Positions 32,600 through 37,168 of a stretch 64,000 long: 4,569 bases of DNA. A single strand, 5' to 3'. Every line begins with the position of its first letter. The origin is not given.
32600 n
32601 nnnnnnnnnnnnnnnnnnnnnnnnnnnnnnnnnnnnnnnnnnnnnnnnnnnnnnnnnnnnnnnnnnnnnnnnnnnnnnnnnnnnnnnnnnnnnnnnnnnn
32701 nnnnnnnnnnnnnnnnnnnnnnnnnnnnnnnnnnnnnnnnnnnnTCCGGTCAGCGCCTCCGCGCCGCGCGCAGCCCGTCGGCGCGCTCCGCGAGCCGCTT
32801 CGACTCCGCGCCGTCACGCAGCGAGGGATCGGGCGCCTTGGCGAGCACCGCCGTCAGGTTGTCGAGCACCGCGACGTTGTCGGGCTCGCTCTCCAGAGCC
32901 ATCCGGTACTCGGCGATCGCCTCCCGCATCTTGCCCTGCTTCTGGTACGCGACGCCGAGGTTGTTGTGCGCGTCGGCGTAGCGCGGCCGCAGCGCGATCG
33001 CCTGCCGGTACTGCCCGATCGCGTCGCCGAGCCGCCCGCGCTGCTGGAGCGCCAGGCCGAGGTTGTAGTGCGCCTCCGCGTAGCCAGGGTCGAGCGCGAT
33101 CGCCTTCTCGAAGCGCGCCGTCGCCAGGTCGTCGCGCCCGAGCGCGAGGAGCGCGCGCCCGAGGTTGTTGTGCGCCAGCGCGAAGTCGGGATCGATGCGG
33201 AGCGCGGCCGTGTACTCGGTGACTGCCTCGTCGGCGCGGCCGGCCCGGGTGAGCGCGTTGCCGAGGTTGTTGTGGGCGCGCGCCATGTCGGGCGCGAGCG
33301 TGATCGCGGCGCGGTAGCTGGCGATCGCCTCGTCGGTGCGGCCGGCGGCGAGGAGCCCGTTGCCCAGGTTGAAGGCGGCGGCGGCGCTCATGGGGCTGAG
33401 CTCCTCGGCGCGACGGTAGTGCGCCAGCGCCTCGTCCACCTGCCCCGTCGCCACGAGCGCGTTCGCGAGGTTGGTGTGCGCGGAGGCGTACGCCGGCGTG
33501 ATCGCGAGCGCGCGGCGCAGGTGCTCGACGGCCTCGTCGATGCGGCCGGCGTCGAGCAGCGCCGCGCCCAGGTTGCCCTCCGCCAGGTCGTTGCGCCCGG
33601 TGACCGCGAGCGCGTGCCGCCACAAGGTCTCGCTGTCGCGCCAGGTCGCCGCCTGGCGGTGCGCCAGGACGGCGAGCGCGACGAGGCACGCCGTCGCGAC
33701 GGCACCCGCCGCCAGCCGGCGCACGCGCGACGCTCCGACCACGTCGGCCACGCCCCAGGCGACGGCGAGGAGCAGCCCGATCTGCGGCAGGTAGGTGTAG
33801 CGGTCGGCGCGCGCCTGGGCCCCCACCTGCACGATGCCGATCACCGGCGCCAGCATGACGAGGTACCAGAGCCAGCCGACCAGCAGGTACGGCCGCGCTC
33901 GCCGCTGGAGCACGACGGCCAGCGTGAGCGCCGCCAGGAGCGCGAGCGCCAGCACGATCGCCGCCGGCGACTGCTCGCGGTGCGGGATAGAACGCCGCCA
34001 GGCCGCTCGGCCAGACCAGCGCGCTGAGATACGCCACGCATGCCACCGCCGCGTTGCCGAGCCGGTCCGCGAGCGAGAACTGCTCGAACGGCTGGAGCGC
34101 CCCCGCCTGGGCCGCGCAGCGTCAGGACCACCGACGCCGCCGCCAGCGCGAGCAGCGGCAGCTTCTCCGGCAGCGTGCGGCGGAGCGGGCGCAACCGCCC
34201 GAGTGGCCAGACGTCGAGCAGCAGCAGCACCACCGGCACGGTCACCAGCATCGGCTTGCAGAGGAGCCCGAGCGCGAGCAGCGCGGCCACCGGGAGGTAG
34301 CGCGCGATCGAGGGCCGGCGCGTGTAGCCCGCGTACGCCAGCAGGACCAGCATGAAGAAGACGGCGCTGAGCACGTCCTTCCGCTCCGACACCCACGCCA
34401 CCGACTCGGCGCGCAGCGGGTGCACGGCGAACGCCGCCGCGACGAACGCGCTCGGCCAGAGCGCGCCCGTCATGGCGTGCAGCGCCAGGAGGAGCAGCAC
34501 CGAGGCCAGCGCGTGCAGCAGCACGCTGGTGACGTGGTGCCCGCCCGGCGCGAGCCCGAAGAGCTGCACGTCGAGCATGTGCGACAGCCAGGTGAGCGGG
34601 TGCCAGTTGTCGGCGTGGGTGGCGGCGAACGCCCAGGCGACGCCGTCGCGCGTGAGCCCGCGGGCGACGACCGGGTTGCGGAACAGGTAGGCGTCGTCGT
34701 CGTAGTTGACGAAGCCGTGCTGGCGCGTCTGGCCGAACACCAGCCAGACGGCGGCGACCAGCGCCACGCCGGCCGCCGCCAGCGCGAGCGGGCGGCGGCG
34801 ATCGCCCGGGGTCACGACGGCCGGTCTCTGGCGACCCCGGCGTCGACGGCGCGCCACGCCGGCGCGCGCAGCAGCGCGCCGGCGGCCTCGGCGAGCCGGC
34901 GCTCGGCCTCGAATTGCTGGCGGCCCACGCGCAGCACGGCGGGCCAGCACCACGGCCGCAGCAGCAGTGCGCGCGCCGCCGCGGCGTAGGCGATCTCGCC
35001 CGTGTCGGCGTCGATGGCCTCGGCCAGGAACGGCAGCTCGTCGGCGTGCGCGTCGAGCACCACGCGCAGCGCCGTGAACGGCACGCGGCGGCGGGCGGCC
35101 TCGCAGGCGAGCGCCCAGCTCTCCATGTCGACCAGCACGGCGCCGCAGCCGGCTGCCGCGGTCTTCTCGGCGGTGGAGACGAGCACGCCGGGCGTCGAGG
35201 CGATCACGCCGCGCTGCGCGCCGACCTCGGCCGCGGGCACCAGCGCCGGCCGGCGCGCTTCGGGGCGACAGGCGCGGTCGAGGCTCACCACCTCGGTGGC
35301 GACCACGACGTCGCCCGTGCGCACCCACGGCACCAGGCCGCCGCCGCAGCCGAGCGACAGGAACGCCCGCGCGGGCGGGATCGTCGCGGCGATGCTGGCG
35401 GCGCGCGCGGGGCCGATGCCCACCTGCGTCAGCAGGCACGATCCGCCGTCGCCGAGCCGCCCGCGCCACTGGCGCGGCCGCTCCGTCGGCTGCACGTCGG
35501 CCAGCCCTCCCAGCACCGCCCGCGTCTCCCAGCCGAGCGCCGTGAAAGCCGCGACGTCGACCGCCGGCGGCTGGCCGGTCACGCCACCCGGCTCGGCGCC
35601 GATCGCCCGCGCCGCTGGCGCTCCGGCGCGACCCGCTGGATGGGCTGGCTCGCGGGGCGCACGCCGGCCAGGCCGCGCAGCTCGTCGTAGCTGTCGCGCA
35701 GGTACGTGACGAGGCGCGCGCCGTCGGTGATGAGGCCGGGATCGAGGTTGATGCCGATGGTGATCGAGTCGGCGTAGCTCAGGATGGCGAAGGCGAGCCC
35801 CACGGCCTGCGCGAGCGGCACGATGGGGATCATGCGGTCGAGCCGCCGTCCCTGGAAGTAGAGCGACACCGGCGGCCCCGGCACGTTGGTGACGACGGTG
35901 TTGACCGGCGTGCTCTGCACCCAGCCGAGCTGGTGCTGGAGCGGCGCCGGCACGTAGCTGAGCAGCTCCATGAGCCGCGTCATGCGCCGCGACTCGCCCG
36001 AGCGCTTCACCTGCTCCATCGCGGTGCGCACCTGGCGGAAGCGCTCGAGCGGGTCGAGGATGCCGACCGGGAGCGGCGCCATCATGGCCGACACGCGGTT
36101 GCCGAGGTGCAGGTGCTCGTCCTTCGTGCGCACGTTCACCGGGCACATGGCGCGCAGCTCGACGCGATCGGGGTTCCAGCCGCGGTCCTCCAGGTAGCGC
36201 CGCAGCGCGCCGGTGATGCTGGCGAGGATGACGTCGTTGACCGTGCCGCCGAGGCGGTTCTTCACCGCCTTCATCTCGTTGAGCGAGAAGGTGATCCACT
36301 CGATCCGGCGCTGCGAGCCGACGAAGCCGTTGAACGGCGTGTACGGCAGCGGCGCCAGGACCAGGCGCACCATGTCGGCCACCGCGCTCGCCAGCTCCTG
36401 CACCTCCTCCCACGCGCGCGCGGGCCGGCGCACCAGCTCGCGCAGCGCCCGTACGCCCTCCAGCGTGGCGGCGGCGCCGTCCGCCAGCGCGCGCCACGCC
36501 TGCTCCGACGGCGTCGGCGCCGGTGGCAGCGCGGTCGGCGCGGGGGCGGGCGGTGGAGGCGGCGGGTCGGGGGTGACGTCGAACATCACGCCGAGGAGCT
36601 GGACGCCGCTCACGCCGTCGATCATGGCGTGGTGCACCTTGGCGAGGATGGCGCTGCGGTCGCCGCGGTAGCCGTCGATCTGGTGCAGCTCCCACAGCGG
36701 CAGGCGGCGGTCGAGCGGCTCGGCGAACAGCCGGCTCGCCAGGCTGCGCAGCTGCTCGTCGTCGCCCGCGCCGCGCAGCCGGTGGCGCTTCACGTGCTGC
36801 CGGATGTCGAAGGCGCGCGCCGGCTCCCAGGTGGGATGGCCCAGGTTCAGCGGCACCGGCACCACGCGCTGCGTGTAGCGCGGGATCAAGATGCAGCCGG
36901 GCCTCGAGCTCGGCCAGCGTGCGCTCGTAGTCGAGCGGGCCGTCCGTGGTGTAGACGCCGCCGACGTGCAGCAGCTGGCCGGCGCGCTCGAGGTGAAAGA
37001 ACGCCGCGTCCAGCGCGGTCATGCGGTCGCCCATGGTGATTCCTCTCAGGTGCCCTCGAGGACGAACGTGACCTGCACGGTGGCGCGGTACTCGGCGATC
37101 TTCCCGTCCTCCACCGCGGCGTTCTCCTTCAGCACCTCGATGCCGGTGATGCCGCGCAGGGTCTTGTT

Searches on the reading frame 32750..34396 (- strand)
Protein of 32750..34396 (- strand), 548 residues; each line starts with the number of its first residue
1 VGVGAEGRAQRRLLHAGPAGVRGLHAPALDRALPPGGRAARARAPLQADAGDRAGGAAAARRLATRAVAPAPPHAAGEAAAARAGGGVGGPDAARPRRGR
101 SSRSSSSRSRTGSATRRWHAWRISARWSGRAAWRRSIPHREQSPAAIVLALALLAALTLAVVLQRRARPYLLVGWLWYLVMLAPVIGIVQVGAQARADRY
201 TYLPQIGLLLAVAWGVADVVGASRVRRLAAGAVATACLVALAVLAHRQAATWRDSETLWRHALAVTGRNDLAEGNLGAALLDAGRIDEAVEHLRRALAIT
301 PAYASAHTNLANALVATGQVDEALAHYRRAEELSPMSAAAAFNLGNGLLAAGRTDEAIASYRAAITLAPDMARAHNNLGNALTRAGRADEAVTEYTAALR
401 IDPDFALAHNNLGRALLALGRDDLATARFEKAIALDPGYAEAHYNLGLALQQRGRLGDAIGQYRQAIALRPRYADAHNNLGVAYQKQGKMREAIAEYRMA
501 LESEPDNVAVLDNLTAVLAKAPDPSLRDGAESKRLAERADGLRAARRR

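Call 7: search_protein_families(library=pfam, proteins=[window:32750-34396:-], max_evalue=0.01)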
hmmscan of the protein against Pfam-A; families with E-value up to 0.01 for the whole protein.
window:32750-34396:- (548 aa): 27 families (the best 25 are shown)
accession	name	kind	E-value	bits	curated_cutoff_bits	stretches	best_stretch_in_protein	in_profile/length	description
PF13414.12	TPR_11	-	5.4e-63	208.9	26.8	6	452-488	6-42/42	TPR repeat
PF00515.34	TPR_1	-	9.9e-51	168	27.8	7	474-507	1-34/34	Tetratricopeptide repeat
PF07719.23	TPR_2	-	3.2e-49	161.4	27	7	372-404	1-33/34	Tetratricopeptide repeat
PF13432.12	TPR_16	-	8.6e-41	138.4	32.7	5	344-404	3-63/65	Tetratricopeptide repeat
PF13181.12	TPR_8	-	2.3e-37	124.4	25.7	4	474-507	1-34/34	Tetratricopeptide repeat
PF13431.12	TPR_17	-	3.8e-36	120.8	24.4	4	429-460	2-33/34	Tetratricopeptide repeat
PF13424.12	TPR_12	-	3.9e-29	101.1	30.1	6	272-333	5-74/77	Tetratricopeptide repeat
PF14559.12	TPR_19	-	2.4e-28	98.7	25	5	280-337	1-58/68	Tetratricopeptide repeat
PF13176.12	TPR_7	-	4.5e-25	86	27.9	2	342-371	3-32/36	Tetratricopeptide repeat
PF13428.12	TPR_14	-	3.1e-22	77.3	23.5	5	276-312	7-43/44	Tetratricopeptide repeat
PF13374.12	TPR_10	-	1.9e-18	66.3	27.5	1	275-299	7-31/42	Tetratricopeptide repeat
PF24575.1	TPR_Slam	-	1.2e-13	51.8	35.2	0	481-518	54-91/104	Surface lipoprotein assembly modifier, N-terminal TPR repeats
PF13174.12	TPR_6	-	4.1e-13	49.5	26.3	0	480-506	6-32/33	Tetratricopeptide repeat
PF03704.23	BTAD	-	5.8e-13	49.9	22.1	3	400-467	56-123/146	Bacterial transcriptional activator domain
PF23914.1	TPR_CcmH_CycH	-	1.8e-09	38.1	42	1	403-505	47-152/158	Cytochrome c-type biogenesis protein H TPR domain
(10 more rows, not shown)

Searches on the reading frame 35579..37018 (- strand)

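Call 19: search_protein_families(library=pfam, proteins=[window:35579-37018:-], max_evalue=0.00001)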
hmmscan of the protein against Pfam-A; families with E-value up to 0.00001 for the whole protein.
window:35579-37018:- (479 aa): 2 families
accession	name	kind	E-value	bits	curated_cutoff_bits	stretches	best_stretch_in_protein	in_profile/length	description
PF03007.21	WS_DGAT_cat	-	2.3e-52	178.8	23.6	1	44-264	51-263/263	Wax ester synthase/diacylglycerol acyltransferase catalytic domain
PF06974.18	WS_DGAT_C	-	7.8e-35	120.5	20.7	1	306-447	2-144/145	WS/DGAT C-terminal domain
